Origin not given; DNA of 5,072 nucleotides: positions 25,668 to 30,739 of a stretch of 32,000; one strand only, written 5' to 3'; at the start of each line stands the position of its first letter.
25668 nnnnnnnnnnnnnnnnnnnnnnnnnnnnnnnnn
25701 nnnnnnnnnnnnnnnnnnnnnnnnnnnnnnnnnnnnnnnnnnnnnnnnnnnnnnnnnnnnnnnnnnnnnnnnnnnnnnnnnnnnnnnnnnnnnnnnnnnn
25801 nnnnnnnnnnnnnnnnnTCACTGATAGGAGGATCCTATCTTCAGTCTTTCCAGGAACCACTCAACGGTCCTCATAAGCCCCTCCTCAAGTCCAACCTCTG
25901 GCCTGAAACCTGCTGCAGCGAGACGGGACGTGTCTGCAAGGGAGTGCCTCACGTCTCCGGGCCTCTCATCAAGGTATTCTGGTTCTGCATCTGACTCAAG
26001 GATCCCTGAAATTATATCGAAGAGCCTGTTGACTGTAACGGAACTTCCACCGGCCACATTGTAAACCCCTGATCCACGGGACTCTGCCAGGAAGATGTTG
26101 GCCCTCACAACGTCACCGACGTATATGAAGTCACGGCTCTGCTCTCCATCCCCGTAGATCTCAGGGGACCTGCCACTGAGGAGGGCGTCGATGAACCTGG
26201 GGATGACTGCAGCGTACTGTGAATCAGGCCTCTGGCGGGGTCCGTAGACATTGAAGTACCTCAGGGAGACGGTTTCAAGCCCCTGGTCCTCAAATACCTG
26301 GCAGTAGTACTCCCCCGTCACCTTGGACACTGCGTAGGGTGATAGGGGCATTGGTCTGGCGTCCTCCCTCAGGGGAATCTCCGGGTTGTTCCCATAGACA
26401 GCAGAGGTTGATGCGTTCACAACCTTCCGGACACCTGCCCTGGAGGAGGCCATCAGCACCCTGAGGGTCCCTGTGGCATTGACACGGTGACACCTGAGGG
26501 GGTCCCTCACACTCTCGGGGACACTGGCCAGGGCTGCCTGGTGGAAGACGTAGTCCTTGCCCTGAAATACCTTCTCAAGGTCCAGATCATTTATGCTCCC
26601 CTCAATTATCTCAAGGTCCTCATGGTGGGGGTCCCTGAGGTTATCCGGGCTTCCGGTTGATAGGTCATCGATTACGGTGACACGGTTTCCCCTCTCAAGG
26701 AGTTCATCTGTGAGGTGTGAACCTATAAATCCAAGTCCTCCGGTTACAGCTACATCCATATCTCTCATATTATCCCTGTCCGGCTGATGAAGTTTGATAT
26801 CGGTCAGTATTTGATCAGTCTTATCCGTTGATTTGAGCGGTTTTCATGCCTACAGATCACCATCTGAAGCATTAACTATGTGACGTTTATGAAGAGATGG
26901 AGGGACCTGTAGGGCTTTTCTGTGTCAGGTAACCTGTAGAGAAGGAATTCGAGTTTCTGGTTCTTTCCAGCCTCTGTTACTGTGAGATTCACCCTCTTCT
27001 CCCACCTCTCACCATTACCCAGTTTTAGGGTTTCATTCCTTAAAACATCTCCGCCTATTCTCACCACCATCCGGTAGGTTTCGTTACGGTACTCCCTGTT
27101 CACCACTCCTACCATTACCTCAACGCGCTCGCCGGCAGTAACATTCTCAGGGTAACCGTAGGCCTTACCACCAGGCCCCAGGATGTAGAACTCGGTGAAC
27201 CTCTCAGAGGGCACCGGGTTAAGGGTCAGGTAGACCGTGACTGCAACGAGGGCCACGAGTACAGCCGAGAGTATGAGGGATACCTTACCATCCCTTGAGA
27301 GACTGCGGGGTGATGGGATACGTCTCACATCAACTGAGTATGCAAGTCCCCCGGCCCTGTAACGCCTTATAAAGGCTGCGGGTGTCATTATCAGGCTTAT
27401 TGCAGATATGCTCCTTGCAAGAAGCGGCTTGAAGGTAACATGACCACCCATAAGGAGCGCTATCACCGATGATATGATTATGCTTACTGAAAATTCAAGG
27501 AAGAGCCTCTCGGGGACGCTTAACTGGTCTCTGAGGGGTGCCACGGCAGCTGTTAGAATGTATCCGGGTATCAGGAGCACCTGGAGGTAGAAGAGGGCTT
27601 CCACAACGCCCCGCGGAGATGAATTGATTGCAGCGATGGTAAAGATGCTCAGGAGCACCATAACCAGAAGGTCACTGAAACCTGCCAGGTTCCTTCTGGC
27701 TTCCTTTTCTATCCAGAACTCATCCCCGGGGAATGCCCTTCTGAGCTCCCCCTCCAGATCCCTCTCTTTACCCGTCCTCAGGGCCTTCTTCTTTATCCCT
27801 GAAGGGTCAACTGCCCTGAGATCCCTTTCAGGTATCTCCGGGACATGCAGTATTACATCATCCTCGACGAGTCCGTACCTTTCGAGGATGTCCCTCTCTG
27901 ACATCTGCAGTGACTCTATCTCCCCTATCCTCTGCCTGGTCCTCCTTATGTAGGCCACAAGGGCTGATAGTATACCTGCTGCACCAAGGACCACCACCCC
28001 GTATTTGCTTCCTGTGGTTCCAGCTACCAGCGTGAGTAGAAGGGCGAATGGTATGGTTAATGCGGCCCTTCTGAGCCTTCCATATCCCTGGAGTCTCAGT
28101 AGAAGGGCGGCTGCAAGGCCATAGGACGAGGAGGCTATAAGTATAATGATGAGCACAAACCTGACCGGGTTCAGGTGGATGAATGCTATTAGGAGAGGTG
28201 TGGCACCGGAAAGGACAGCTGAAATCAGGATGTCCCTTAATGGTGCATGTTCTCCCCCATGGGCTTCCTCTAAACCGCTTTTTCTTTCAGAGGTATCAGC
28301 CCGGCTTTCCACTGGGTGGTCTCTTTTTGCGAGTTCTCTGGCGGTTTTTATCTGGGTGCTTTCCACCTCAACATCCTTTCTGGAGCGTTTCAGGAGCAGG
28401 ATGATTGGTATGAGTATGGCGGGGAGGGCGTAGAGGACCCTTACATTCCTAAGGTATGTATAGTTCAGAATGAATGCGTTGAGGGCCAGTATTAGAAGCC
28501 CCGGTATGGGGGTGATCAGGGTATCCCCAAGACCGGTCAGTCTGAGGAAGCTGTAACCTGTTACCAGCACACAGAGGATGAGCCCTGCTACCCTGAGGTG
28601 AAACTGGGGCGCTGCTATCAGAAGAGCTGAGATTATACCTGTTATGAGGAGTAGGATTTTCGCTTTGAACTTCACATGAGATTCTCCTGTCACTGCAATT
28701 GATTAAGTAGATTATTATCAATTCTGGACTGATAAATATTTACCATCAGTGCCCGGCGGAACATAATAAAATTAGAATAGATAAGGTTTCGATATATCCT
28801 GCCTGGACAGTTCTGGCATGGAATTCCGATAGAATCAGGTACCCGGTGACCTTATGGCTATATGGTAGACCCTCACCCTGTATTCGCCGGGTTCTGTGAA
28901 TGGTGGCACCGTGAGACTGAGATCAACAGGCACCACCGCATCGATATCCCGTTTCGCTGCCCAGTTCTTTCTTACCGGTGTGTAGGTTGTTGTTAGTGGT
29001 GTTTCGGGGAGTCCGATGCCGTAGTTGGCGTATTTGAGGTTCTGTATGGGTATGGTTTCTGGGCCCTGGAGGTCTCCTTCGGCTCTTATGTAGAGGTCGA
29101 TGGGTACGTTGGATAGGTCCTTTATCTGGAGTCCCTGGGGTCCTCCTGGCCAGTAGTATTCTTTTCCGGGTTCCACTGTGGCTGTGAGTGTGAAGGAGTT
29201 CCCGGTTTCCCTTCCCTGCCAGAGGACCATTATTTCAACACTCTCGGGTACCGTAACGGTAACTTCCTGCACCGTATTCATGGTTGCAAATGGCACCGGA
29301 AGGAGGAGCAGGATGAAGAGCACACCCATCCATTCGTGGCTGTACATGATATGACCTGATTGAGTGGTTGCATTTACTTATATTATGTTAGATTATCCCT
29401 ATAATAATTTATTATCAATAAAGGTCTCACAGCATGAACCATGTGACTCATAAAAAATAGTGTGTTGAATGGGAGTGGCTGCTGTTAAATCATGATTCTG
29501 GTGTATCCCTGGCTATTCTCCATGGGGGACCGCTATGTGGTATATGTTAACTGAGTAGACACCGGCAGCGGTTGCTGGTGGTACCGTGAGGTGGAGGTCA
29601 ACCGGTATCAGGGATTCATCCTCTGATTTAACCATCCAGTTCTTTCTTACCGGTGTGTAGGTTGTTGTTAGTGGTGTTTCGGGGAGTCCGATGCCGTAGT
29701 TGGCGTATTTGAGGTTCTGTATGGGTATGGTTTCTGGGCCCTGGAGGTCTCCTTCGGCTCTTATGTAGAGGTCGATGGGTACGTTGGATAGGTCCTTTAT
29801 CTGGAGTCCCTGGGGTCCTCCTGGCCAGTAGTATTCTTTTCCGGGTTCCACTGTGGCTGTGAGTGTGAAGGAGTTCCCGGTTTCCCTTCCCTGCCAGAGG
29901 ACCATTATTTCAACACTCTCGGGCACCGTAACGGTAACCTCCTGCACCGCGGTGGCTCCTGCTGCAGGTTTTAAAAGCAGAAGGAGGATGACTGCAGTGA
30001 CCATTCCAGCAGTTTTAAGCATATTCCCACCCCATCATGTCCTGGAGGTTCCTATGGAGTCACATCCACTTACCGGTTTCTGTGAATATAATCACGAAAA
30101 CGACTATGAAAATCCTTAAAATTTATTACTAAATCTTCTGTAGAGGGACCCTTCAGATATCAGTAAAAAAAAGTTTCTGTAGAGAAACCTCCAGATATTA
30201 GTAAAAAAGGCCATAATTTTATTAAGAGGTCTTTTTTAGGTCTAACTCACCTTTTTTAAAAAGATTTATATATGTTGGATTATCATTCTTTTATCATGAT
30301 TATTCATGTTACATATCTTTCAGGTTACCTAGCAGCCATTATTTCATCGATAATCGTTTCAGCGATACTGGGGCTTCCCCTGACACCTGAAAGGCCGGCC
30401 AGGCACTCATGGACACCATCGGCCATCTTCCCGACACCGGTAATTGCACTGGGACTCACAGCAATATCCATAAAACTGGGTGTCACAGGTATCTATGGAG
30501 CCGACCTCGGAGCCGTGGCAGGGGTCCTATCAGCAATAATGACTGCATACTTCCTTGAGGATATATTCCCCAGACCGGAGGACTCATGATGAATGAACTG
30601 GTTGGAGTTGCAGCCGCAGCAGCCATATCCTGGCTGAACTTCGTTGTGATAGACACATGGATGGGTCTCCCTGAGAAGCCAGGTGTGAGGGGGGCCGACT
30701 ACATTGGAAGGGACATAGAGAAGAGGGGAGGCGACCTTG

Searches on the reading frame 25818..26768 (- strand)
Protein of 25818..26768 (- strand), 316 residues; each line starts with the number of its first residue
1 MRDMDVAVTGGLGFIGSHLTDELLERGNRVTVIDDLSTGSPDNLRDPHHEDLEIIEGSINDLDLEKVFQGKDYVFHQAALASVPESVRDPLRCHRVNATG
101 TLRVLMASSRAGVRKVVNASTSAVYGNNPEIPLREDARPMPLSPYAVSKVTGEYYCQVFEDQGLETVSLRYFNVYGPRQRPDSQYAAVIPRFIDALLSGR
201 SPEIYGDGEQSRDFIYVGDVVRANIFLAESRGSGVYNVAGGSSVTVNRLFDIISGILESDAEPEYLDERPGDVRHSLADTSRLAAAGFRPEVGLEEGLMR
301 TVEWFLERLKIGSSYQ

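Call 6: search_protein_families(library=pfam, proteins=[window:25818-26768:-], max_evalue=0.01)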
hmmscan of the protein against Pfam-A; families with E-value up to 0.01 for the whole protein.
window:25818-26768:- (316 aa): 7 families
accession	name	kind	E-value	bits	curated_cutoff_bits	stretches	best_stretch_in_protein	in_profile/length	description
PF01370.27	Epimerase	-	4.5e-64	216.6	20.9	1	6-239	1-240/240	NAD dependent epimerase/dehydratase family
PF16363.11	GDP_Man_Dehyd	-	3.2e-52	178.5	27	1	8-299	2-330/332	GDP-mannose 4,6 dehydratase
PF01073.25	3Beta_HSD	-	1e-22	81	22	1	7-226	1-227/280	3-beta hydroxysteroid dehydrogenase/isomerase family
PF02719.21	Polysacc_synt_2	-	7.4e-13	48.8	20.2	1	6-177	1-174/293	Polysaccharide biosynthesis protein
PF04321.23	RmlD_sub_bind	-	8.8e-11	41.8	27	1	4-178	1-155/287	RmlD substrate binding domain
PF07993.18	NAD_binding_4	-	9.9e-10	38.4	20.1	1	59-218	77-252/258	Male sterility protein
PF13460.12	NAD_binding_10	-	1.2e-08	35.5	27.2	1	10-131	1-108/184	NAD(P)H-binding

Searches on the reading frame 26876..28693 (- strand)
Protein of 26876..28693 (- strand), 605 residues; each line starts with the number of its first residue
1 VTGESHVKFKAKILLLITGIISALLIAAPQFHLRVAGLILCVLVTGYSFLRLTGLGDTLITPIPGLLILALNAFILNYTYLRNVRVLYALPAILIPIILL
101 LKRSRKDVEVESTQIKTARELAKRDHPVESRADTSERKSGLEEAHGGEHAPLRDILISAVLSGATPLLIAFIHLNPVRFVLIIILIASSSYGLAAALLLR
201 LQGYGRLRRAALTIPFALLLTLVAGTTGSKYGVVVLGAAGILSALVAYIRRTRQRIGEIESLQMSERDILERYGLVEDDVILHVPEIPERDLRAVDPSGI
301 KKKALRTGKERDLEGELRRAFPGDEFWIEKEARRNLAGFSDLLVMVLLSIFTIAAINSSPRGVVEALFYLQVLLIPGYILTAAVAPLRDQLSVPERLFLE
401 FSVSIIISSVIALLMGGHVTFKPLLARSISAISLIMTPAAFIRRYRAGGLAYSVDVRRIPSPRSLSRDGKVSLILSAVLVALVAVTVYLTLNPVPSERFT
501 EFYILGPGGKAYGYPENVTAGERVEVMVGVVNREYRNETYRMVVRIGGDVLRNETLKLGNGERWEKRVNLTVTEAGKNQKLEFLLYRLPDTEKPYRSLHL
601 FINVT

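Call 6: search_protein_families(library=pfam, proteins=[window:26876-28693:-], max_evalue=0.01)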
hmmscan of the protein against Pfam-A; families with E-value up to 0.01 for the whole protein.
window:26876-28693:- (605 aa): 1 family
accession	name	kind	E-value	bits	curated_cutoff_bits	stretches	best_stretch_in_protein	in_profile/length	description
PF07760.16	DUF1616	-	3.9e-43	148.2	31.6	1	344-603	3-307/307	Protein of unknown function (DUF1616)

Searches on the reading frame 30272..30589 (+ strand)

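Call 6: search_protein_families(library=pfam, proteins=[window:30272-30589:+], max_evalue=0.01)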
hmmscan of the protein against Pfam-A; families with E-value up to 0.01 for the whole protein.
window:30272-30589:+ (105 aa): 2 families
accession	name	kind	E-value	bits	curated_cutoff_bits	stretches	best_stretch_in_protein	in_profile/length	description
PF17367.7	NiFe_hyd_3_EhaA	-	4.4e-38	129.8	25.5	1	9-102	1-97/97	NiFe-hydrogenase-type-3 Eha complex subunit A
PF17647.6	DUF5518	-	0.0051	17.4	27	1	17-89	51-115/116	Family of unknown function (DUF5518)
